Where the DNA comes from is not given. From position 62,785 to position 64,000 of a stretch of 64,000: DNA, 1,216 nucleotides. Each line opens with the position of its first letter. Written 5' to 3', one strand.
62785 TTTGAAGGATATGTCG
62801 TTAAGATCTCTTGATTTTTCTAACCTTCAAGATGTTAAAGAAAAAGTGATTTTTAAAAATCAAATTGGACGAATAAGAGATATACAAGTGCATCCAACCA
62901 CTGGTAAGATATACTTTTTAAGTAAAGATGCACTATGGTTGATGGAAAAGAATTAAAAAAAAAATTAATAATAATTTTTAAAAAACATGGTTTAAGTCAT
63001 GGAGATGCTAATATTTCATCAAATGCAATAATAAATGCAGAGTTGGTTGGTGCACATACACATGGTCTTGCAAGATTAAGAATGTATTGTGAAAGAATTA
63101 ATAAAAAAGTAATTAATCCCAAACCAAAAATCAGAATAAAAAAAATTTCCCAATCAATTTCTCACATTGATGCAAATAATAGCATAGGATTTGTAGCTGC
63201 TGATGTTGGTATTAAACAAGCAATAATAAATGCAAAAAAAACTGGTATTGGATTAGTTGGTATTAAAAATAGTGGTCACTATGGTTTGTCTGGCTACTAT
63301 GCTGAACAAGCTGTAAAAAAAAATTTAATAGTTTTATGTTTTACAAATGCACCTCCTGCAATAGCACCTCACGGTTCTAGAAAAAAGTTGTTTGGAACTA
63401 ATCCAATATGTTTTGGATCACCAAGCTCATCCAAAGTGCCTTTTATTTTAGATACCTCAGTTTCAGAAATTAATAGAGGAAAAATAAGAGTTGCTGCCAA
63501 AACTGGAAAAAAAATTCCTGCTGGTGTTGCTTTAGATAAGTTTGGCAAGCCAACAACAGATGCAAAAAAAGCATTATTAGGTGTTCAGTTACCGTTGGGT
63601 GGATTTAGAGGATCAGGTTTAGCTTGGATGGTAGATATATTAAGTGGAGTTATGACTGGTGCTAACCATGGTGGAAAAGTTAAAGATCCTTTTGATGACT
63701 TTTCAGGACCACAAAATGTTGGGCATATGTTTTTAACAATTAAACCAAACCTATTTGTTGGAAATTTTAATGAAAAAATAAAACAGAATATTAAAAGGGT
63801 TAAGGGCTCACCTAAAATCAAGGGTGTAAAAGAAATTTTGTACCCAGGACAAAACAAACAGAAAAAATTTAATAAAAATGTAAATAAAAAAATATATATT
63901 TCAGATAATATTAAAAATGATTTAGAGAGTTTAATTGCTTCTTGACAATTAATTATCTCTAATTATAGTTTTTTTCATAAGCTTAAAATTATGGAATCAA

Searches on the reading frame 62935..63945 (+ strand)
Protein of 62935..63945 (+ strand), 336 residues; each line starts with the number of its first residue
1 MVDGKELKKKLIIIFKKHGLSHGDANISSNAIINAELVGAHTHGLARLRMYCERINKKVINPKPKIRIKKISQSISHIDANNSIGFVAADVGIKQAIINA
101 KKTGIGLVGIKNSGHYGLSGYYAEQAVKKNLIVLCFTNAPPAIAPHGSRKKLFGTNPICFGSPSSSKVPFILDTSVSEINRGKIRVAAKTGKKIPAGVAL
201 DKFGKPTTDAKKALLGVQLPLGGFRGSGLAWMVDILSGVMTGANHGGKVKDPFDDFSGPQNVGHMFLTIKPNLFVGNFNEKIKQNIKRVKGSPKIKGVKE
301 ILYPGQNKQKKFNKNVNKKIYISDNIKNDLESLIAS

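Call 103: search_protein_families(library=pfam, proteins=[window:62935-63945:+], max_evalue=0.00001)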
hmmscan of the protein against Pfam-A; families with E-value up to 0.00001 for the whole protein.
window:62935-63945:+ (336 aa): 1 family
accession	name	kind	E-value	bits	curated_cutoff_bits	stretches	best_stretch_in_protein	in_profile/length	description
PF02615.19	Ldh_2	-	1.5e-107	360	38.8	1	5-330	4-332/333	Malate/L-lactate dehydrogenase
